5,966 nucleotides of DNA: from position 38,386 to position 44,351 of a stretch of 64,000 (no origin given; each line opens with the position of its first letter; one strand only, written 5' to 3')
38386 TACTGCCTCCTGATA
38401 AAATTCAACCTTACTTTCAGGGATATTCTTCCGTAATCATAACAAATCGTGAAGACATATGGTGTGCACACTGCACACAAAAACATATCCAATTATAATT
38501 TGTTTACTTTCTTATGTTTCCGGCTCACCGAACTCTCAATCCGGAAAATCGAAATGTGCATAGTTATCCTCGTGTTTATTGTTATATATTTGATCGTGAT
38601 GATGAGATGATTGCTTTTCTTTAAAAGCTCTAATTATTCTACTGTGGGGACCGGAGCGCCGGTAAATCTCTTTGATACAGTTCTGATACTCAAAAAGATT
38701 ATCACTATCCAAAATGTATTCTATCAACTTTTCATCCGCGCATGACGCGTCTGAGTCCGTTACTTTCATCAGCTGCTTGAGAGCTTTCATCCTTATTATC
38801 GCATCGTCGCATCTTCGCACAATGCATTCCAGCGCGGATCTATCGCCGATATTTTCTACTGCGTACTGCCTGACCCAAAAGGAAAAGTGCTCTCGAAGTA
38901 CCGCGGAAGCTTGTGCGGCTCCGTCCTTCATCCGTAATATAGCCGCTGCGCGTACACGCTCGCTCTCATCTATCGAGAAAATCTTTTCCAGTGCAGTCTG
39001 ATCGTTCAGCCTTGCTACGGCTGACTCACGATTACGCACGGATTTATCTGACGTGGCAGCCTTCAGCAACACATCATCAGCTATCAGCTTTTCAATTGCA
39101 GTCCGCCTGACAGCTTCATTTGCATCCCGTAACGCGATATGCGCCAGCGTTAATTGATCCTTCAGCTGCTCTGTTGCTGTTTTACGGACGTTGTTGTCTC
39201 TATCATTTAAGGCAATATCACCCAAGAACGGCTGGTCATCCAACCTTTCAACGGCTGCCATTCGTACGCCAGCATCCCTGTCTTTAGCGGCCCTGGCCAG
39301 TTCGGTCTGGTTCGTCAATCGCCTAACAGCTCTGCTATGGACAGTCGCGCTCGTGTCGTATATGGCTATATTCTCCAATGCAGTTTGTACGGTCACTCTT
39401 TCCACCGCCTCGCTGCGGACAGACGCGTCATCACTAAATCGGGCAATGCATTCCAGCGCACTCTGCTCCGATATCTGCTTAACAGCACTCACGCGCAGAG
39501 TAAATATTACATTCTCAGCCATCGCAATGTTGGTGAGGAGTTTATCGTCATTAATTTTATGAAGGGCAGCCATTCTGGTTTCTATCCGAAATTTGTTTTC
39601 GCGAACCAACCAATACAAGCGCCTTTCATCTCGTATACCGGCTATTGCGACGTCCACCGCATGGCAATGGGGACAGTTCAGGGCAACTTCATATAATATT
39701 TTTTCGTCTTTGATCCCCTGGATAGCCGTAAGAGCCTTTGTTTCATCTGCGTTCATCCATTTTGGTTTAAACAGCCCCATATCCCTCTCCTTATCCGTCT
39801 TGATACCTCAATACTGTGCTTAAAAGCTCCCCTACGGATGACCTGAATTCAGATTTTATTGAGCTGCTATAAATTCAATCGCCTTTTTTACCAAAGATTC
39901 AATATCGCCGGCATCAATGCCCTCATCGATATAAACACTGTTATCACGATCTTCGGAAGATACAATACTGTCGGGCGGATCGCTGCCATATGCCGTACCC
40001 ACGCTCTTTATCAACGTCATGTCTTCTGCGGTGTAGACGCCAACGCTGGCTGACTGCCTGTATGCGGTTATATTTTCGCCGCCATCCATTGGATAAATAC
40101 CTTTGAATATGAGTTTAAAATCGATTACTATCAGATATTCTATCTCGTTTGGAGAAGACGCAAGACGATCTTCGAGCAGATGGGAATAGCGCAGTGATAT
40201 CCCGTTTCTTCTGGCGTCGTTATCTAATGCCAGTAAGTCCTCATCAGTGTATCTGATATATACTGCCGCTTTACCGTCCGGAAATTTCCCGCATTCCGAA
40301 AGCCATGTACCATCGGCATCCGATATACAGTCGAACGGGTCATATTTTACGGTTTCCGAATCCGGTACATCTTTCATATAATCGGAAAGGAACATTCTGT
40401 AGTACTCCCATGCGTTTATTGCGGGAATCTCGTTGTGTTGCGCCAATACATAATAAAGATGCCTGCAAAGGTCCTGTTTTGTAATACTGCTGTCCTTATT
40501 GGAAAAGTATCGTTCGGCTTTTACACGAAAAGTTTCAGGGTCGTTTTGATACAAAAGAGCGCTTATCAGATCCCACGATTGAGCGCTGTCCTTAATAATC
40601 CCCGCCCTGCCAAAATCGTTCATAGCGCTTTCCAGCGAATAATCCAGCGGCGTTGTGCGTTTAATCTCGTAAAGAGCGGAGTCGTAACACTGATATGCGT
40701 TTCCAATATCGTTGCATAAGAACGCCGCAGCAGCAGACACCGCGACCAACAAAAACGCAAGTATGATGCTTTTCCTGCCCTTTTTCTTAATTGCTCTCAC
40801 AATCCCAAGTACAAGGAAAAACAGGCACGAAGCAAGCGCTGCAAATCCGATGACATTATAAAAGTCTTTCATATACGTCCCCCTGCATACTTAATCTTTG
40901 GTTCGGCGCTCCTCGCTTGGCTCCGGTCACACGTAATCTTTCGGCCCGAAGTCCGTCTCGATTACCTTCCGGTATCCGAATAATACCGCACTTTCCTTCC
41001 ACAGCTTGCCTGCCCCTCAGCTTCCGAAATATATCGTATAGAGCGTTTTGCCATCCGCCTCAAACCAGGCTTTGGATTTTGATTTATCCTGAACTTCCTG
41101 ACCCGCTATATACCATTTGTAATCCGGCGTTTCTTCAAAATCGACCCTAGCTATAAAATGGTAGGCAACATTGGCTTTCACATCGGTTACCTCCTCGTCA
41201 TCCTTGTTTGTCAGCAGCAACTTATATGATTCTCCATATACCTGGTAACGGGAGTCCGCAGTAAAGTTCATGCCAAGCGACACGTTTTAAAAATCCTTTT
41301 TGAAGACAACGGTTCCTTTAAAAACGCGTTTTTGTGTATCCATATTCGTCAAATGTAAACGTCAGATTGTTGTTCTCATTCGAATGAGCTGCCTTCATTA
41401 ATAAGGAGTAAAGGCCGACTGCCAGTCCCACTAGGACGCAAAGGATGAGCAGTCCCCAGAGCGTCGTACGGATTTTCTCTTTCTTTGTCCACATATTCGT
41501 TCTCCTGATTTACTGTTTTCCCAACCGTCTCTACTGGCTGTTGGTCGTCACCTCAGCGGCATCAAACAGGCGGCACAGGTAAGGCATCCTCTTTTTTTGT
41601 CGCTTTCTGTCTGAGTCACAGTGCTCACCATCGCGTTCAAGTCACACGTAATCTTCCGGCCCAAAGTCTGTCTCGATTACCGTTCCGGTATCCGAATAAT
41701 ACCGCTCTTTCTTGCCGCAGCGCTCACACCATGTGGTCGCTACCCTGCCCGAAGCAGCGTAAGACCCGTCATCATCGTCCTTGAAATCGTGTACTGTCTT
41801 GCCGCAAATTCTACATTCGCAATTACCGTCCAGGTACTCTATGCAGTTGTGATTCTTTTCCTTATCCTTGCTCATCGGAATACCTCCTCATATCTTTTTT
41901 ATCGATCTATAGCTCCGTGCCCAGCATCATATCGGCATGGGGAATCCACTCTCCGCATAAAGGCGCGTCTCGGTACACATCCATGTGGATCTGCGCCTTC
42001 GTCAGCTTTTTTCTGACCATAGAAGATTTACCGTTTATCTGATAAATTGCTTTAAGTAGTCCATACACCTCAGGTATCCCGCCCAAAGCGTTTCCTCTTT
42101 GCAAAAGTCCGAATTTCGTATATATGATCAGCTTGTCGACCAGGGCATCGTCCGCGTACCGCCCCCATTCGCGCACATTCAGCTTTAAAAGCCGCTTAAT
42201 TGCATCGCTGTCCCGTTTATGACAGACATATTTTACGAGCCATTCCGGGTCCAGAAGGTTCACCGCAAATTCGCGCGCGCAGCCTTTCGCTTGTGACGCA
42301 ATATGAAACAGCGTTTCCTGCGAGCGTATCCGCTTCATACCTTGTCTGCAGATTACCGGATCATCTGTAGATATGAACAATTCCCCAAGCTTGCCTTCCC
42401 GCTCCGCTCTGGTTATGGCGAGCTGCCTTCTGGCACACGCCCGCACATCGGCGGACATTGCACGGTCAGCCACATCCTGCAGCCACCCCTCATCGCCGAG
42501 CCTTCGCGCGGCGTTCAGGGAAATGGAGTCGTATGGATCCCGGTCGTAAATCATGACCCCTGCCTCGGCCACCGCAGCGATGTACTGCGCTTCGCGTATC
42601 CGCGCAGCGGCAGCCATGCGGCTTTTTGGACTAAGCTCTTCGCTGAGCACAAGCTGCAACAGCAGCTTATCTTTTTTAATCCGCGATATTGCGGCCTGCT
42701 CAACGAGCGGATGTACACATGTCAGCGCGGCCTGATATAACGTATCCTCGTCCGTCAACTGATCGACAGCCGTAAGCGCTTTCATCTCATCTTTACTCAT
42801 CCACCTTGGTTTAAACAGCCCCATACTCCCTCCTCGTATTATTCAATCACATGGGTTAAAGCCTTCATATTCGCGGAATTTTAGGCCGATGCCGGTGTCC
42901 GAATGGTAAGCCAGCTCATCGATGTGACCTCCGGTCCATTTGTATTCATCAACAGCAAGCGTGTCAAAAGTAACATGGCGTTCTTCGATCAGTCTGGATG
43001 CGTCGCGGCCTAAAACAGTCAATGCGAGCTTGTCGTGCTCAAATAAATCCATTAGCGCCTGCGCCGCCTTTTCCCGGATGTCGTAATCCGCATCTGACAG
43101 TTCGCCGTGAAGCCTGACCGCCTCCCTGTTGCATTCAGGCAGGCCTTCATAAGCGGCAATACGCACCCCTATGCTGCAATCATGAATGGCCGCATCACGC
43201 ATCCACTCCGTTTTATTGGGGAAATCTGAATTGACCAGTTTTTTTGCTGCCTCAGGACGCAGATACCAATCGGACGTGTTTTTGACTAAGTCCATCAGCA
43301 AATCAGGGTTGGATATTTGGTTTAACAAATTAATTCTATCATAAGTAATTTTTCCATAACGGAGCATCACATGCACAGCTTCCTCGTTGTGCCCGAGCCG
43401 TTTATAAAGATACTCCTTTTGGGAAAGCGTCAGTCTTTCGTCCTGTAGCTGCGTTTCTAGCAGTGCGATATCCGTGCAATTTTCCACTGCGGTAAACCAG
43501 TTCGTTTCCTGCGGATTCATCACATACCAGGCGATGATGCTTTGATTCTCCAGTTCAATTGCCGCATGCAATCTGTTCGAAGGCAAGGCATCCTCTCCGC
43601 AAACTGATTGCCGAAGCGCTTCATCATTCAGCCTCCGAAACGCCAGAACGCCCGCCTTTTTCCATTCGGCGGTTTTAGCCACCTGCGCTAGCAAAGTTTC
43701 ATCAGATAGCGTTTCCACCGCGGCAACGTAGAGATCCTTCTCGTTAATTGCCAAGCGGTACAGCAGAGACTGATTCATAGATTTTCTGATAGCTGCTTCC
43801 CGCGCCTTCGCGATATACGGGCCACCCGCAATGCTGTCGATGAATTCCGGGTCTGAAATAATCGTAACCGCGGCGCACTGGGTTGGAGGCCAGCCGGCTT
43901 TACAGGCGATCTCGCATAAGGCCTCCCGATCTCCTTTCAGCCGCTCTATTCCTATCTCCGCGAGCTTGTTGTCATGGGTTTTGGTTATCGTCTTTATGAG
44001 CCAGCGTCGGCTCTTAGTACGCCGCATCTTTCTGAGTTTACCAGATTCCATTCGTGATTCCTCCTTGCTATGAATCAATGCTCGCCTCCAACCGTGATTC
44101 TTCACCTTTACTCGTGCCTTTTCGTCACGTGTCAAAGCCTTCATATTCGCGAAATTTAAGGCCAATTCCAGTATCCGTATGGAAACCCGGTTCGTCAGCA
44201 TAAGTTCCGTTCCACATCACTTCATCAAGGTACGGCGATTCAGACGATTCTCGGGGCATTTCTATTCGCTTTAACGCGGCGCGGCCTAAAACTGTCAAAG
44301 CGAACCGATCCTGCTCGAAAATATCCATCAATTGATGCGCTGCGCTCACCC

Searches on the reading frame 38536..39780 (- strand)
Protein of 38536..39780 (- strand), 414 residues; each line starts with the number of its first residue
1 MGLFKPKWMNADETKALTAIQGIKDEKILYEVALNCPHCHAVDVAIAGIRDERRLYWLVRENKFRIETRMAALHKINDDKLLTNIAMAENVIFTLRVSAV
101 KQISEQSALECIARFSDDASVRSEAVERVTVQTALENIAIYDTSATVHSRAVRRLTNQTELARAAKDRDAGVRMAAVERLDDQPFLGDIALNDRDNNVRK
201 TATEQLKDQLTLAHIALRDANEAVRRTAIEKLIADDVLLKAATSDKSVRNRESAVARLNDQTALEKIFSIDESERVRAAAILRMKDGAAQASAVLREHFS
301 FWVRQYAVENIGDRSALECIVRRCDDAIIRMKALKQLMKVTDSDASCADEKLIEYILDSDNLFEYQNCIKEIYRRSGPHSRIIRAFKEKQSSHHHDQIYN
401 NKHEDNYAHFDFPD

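Call 6: search_protein_families(library=ncbifam, proteins=[window:38536-39780:-], max_evalue=0.01)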
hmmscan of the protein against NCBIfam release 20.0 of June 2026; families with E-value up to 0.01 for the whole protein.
window:38536-39780:- (414 aa): 0 families

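Call 7: search_protein_families(library=pfam, proteins=[window:38536-39780:-], max_evalue=0.01)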
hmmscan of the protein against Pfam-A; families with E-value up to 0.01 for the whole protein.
window:38536-39780:- (414 aa): 3 families
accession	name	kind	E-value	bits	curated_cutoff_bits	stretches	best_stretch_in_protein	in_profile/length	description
PF13646.12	HEAT_2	-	1.3e-06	29.1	27.7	0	293-358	6-73/88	HEAT repeats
PF02985.28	HEAT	-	8.1e-05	23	23.5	0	190-207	8-25/31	HEAT repeat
PF19305.4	MmgE_PrpD_C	-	0.0054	17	32.1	0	106-182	8-84/173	MmgE/PrpD C-terminal domain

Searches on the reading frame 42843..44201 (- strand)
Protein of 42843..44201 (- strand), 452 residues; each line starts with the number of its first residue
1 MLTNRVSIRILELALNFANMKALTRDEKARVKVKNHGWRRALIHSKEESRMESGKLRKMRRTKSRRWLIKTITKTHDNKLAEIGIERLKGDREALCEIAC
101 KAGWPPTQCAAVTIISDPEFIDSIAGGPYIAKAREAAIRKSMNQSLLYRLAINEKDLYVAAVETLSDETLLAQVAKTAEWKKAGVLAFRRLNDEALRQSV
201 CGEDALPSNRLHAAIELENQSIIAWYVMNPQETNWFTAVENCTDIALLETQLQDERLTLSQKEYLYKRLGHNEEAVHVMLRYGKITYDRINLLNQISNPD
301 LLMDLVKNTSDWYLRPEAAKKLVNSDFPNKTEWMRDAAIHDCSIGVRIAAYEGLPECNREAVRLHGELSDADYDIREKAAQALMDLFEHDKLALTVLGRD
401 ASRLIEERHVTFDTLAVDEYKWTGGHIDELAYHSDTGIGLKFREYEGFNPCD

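Call 6: search_protein_families(library=ncbifam, proteins=[window:42843-44201:-], max_evalue=0.01)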
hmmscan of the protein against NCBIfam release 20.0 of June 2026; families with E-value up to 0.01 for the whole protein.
window:42843-44201:- (452 aa): 0 families

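Call 7: search_protein_families(library=pfam, proteins=[window:42843-44201:-], max_evalue=0.01)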
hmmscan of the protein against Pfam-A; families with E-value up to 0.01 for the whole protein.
window:42843-44201:- (452 aa): 2 families
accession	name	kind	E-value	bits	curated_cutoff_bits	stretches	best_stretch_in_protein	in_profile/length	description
PF13646.12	HEAT_2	-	6.1e-05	23.7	27.7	0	334-390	4-62/88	HEAT repeats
PF02985.28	HEAT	-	0.0093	16.6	23.5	0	368-389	9-30/31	HEAT repeat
